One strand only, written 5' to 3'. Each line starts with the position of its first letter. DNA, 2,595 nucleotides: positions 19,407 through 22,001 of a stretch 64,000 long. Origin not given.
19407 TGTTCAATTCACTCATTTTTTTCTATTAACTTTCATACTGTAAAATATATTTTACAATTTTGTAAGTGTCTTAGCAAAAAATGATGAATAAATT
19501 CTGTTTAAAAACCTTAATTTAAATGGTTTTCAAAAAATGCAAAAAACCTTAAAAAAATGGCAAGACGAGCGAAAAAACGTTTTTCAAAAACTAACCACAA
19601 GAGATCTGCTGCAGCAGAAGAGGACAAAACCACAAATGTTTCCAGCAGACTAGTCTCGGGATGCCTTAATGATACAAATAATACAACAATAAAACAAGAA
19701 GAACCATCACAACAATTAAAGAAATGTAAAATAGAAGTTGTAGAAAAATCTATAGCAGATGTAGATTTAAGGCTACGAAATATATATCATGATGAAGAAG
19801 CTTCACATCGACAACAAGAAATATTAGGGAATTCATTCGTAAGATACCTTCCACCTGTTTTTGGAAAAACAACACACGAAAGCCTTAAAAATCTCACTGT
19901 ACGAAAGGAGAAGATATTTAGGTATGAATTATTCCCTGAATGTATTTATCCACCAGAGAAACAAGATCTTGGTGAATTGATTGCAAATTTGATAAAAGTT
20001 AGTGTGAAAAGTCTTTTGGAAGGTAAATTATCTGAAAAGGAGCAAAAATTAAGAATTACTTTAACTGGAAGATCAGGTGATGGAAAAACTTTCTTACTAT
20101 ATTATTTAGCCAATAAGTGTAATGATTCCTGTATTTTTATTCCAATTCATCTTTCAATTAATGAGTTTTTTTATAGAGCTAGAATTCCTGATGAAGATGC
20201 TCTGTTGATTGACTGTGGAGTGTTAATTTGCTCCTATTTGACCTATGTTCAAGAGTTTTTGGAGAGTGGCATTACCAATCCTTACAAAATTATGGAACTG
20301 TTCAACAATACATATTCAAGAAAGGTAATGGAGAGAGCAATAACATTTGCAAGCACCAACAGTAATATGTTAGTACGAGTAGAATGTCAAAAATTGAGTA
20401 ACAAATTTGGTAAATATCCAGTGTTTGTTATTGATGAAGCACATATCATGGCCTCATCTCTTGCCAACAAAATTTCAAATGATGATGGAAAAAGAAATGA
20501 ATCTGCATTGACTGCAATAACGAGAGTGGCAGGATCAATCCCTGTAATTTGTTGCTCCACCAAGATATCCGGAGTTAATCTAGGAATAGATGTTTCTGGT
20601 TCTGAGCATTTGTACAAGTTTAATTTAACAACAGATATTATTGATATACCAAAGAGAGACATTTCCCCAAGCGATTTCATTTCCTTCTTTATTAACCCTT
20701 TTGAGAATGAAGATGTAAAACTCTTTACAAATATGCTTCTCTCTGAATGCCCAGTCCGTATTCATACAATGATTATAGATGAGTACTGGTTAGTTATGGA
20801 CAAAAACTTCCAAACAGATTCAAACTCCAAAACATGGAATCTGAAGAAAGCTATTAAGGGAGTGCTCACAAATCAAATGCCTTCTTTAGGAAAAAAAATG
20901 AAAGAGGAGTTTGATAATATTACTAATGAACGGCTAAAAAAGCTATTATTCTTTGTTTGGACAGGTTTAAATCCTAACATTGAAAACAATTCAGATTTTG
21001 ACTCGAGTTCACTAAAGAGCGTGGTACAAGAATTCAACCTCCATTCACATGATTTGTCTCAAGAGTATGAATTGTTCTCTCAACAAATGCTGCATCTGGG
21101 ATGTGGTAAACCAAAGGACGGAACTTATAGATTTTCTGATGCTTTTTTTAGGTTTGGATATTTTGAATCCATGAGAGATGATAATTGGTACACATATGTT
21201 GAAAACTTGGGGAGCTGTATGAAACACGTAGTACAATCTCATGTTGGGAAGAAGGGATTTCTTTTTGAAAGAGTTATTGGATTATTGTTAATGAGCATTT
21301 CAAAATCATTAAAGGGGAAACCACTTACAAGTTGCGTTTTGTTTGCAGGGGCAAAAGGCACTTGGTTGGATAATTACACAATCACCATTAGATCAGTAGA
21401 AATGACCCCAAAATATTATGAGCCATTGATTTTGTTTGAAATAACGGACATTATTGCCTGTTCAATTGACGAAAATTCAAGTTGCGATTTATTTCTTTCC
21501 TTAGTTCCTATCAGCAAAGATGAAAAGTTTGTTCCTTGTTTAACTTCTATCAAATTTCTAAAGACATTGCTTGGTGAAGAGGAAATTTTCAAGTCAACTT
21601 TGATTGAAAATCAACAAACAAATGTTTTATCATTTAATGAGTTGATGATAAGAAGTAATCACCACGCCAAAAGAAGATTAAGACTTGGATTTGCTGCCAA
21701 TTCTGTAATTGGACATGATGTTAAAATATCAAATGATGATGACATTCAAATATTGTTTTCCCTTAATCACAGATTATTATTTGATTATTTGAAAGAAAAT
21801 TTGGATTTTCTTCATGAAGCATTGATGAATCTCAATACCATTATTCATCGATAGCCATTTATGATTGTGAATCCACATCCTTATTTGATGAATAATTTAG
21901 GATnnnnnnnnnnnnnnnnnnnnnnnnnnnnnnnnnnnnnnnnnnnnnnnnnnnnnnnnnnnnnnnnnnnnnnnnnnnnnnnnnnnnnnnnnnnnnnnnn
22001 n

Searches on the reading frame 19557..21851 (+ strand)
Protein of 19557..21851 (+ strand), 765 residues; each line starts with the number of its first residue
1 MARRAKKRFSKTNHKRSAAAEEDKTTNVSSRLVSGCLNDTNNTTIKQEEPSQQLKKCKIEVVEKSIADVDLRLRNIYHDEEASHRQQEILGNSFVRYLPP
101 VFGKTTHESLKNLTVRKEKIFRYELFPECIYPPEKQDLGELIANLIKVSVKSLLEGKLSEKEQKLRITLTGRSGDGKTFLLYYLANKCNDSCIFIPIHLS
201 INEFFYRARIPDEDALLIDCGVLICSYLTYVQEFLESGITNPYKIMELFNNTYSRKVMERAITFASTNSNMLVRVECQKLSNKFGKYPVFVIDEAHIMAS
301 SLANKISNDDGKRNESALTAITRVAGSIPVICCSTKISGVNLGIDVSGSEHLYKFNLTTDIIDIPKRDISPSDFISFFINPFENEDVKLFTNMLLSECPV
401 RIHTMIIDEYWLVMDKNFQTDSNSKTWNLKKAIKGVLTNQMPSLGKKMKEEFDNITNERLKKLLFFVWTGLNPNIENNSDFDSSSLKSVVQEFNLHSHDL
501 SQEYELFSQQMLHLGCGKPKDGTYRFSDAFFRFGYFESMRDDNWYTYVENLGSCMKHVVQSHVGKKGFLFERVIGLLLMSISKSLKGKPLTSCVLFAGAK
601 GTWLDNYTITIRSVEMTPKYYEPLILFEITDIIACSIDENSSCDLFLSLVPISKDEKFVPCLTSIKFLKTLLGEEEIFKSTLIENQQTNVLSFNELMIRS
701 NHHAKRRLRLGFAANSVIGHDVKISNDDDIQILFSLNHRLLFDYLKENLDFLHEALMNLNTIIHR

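Call 3: search_protein_families(library=pfam, proteins=[window:19557-21851:+], max_evalue=1)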
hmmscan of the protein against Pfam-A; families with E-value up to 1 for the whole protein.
window:19557-21851:+ (765 aa): 6 families
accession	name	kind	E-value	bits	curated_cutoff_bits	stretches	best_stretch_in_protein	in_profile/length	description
PF13401.12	AAA_22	-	0.0012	19.6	27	1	164-304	5-102/130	AAA domain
PF00004.35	AAA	-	0.018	15.9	21.2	1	168-335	2-109/131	ATPase family associated with various cellular activities (AAA)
PF04851.21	ResIII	-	0.018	15.4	22.5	1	162-306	21-146/164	Type III restriction enzyme, res subunit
PF20720.3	nSTAND3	-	0.023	14.9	27.2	1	166-212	19-64/155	Novel STAND NTPase 3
PF03266.21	NTPase_1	-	0.059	13.6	23.9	0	261-310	49-97/168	NTPase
PF25199.1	nSTAND_NTPase5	-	0.2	11.9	34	0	155-185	29-62/145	Novel STAND NTPase 5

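Call 4: search_solved_structures(query=window:19557-21851:+, max_evalue=10)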
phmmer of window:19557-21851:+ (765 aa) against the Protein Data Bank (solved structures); distinct sequences matched with E-value up to 10: 0.

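Call 5: find_homologous_proteins(query=window:19557-21851:+, max_evalue=0.001)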
Query window:19557-21851:+ (765 aa): 1 proteins with E <= 0.001 among 8000 candidates.
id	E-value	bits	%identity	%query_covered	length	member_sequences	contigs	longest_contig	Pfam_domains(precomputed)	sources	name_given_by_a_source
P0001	0.0e+0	1258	100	72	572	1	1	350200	-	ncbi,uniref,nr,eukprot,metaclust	ncbi:predicted protein [Naegleria gruberi]|uniref:Predicted protein n=1 Tax=Naegleria gruberi TaxID=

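Call 10: find_encoding_contigs(protein=P0001, flank=10000, max_places=3)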
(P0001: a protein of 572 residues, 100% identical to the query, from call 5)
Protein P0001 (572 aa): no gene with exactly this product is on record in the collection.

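Call 19: search_protein_families(library=padloc, proteins=[window:19557-21851:+], max_evalue=1)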
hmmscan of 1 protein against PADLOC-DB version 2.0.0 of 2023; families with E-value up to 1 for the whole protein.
window:19557-21851:+ (765 aa): 0 families

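Call 20: search_protein_families(library=ncbifam, proteins=[window:19557-21851:+], max_evalue=1)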
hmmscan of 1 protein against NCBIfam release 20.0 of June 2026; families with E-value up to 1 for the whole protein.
window:19557-21851:+ (765 aa): 1 family
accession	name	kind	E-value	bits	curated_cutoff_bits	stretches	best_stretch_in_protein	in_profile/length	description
NF010470.0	PRK13895.1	subfamily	0.12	12.1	139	1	719-765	15-61/144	conjugal transfer protein TraM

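Call 25: search_protein_representatives(protein=window:19557-21851:+)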
Query: 765 residues. Proteins with E-value up to 0.001 (for the whole library): 9; up to 1e-10: 3; up to 1e-30: 1. The best 9 are listed.
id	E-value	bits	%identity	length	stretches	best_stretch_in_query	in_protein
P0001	0.0e+00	1257.8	100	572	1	1-554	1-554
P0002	1.4e-22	96.3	29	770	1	128-673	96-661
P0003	1.3e-17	79.9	37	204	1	279-434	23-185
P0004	1.4e-09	53.4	28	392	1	166-402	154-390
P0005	2.5e-05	39.3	42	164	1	549-616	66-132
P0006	2.6e-05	39.3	27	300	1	501-639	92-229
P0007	4.0e-05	38.6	44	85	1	563-616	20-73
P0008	1.2e-04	37.0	33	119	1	563-649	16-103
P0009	3.7e-04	35.5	27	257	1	153-342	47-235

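Call 27: list_cluster_members(proteins=[P0002, P0003, P0004, P0005, P0006, P0007, P0008, P0009])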
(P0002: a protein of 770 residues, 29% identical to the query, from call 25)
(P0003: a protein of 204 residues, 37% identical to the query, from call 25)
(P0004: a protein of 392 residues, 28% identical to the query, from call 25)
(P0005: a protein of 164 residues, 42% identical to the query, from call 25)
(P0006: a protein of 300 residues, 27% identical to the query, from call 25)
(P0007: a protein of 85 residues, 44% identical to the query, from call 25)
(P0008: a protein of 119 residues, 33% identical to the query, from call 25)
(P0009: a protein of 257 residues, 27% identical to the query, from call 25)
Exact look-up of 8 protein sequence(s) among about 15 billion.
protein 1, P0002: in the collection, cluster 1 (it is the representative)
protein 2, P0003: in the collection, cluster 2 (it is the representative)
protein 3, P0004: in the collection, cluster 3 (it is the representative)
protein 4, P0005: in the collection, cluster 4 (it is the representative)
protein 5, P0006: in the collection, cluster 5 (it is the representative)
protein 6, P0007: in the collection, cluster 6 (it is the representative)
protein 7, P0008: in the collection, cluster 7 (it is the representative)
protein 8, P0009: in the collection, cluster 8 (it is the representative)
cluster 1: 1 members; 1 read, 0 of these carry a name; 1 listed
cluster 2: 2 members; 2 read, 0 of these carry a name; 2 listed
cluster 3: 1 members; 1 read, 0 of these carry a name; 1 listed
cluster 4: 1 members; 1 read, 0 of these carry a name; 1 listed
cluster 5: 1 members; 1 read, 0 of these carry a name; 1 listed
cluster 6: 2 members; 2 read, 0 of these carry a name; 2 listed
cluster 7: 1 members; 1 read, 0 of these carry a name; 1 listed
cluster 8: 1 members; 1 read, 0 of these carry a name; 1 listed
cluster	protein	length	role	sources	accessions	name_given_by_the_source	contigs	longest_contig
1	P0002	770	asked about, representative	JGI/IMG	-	-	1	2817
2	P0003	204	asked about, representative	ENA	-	-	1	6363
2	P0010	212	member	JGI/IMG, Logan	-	-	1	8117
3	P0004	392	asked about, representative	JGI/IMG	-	-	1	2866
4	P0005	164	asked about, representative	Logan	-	-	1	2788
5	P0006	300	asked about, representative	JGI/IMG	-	-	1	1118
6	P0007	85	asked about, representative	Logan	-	-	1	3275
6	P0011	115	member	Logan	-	-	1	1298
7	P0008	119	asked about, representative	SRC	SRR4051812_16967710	-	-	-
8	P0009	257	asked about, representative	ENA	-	-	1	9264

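Call 29: find_homologous_proteins(query=A1, max_evalue=0.01)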
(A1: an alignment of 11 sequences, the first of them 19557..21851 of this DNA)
Query A1 (11 sequences) (765 aa, profile of the alignment): 1 proteins with E <= 0.01 among 8000 candidates.
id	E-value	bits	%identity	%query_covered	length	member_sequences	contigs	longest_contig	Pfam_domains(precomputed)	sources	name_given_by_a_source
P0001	1.4e-129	451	100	72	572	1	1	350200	-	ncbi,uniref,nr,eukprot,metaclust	ncbi:predicted protein [Naegleria gruberi]|uniref:Predicted protein n=1 Tax=Naegleria gruberi TaxID=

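Call 31: search_solved_structures(query=A1, max_evalue=10)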
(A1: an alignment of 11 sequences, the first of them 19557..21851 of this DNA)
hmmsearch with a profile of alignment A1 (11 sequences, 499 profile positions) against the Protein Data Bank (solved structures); distinct sequences matched with E-value up to 10: 6.
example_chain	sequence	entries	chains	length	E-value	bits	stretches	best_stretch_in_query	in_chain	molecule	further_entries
36ro_C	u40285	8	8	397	0.063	15.4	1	54-152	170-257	DNA-directed RNA polymerase subunit Rpo1C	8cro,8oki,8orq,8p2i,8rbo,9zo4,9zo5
2w0m_A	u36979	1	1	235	0.44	12.5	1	114-180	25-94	SSO2452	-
8ezf_B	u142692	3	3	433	0.5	12.4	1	94-206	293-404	Lactate racemase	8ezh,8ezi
6c1w_A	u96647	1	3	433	0.5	12.4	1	94-206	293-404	Lactate racemase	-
5huq_A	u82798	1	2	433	0.5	12.4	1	94-206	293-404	Lactate racemization operon protein LarA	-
5d0n_A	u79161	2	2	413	2.1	10.3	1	92-144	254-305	Pyruvate, phosphate dikinase regulatory protein, chloroplastic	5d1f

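Call 32: find_encoding_contigs(protein=P0009, flank=10000, max_places=3)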
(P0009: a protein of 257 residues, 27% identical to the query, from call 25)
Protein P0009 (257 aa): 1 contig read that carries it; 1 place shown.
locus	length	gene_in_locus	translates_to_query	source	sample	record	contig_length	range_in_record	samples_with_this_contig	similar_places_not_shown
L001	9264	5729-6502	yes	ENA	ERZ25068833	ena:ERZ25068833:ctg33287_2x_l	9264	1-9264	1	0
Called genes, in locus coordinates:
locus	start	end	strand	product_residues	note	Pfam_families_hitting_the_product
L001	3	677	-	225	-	?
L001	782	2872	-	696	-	-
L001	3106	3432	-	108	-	-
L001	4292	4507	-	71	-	-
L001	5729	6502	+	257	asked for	-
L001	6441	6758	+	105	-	-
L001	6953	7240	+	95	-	-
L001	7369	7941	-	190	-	PF23564:EF-hand_FSTL1 (faint), PF13202:EF-hand_5 (faint), PF13405:EF-hand_6 (faint), PF13499:EF-hand_7, PF13833:EF-hand_8 (faint), PF00036:EF-hand_1 (weak), PF13499:EF-hand_7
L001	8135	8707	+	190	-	-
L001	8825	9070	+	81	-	-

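Call 33: find_encoding_contigs(protein=P0010, flank=10000, max_places=3)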
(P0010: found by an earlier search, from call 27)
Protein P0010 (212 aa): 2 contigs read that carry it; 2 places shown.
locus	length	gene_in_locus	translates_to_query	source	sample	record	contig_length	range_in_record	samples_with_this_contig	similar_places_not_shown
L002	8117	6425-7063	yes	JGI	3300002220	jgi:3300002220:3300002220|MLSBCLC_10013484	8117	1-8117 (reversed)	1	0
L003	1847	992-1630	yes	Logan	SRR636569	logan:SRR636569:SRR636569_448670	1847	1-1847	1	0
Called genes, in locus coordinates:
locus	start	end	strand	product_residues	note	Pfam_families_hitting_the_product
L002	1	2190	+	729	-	?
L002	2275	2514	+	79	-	-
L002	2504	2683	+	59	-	-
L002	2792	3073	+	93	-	-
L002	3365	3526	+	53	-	-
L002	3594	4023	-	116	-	-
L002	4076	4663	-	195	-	PF00069:Pkinase, PF01636:APH (weak)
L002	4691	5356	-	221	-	-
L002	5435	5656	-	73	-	-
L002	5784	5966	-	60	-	-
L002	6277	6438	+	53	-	-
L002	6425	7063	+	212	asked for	-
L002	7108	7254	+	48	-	-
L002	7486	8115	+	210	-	?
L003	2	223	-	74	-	?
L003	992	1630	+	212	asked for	-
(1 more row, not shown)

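Call 34: find_encoding_contigs(protein=P0003, flank=10000, max_places=3)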
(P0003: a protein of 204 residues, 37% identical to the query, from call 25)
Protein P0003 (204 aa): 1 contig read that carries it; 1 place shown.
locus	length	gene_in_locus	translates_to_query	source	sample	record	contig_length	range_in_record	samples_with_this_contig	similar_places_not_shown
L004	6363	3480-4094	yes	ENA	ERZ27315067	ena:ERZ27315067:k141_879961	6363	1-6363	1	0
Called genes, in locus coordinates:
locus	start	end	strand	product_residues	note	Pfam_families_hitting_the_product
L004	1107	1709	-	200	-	PF00069:Pkinase, PF01636:APH (weak)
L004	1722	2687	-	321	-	-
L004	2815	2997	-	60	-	-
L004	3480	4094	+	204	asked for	-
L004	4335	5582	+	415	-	-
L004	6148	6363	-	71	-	?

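Call 35: find_encoding_contigs(protein=P0002, flank=10000, max_places=3)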
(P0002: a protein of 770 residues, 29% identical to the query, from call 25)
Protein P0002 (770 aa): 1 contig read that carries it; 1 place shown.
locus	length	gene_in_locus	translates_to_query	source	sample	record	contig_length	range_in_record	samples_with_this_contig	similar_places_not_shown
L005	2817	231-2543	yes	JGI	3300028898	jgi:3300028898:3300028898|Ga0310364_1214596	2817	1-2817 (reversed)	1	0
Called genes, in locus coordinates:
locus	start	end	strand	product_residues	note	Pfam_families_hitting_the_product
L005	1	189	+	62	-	?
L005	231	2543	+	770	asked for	-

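Call 47: predict_structure(alignment_id=A1)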
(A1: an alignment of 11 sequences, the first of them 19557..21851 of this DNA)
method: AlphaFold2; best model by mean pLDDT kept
length: 765 residues; sequences in the alignment: 11
mean_pLDDT: 47.8   pTM: 0.36
mean pLDDT of the five models: 47.8, 46.9, 45.4, 44.7, 44.3
residues with pLDDT >= 90: 0; 70-90: 115; 50-70: 138; < 50: 512
segments of 3 or more residues with pLDDT < 50: 1-66, 68-132, 172-174, 200-202, 336-546, 548-571, 613-620, 622-645, 657-745, 751-765
pLDDT, mean of each block of 10 residues (from residue 1): 37 30 30 30 36 42 46 43 39 28 29 29 34 60 75 70 60 56 76 70 51 64 79 81 66 59 64 80 86 70 64 67 73 53 33 30 31 40 42 38 40 40 45 43 41 42 38 40 44 37 31 29 37 42 44 42 44 57 75 66 71 49 43 44 52 55 39 40 35 34 29 27 33 35 49 41 33
secondary structure, 60 per line:
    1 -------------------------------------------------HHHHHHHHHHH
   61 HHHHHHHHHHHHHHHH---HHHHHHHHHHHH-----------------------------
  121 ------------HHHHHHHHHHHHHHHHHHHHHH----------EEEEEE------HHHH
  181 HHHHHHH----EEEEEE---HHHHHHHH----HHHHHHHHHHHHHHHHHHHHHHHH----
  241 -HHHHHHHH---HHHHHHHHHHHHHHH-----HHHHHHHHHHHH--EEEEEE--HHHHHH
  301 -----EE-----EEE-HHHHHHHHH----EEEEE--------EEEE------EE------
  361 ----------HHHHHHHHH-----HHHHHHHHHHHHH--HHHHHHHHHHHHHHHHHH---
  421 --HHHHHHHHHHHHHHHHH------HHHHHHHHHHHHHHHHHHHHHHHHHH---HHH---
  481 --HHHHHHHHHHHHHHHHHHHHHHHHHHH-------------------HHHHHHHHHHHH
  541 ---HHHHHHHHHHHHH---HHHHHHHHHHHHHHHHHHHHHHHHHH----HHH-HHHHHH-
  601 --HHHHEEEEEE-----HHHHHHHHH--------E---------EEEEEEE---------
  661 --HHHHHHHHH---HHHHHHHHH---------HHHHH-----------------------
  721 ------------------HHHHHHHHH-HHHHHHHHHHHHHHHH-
elements in order (helices of 4 or more, strands of 3 or more residues): H50-76 H80-91 H133-154 E165-170 H177-187 E192-197 H201-208 H213-236 H242-249 H253-267 H273-284 E287-292 H295-300 E313-315 H317-325 E330-334 E343-346 H371-379 H385-397 H400-417 H423-439 H446-471 H483-509 H529-540 H544-556 H560-585 H594-599 H603-606 E607-612 H618-626 E645-651 H663-671 H675-683 H693-697 H739-747 H749-764

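Call 59: search_protein_families(library=pfam, alignment_id=A1, max_evalue=1)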
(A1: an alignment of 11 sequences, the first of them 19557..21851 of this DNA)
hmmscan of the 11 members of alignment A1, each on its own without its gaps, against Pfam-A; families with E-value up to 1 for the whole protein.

A. member 1, window:19557-21851:+ (765 aa): 6 families
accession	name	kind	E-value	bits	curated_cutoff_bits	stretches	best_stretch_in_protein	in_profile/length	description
PF13401.12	AAA_22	-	0.0012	19.6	27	1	164-304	5-102/130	AAA domain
PF00004.35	AAA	-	0.018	15.9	21.2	1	168-335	2-109/131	ATPase family associated with various cellular activities (AAA)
PF04851.21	ResIII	-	0.018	15.4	22.5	1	162-306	21-146/164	Type III restriction enzyme, res subunit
PF20720.3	nSTAND3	-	0.023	14.9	27.2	1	166-212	19-64/155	Novel STAND NTPase 3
PF03266.21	NTPase_1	-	0.059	13.6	23.9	0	261-310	49-97/168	NTPase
PF25199.1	nSTAND_NTPase5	-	0.2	11.9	34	0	155-185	29-62/145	Novel STAND NTPase 5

B. families by the number of members that match (of 11 scanned): 14 families
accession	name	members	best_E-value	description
PF20720.3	nSTAND3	4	0.00054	Novel STAND NTPase 3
PF13401.12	AAA_22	4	0.0012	AAA domain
PF25199.1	nSTAND_NTPase5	3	0.007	Novel STAND NTPase 5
PF00004.35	AAA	3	0.014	ATPase family associated with various cellular activities (AAA)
PF04851.21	ResIII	2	0.018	Type III restriction enzyme, res subunit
PF03668.21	RapZ-like_N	1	0.021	RapZ-like N-terminal domain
PF21450.3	RIF2_lid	1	0.023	RIF2, AAA+ lid domain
PF13191.12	AAA_16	1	0.026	AAA ATPase domain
PF21026.2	SLFN_GTPase-like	1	0.058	Schlafen, GTPase-like domain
PF03266.21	NTPase_1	1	0.059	NTPase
PF03215.21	Rad17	1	0.063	Rad17 P-loop domain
PF12033.13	DUF3519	1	0.12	Protein of unknown function (DUF3519)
PF14732.11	UAE_UbL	1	0.21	Ubiquitin/SUMO-activating enzyme ubiquitin-like domain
PF24983.1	DUF7774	1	0.43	Domain of unknown function (DUF7774)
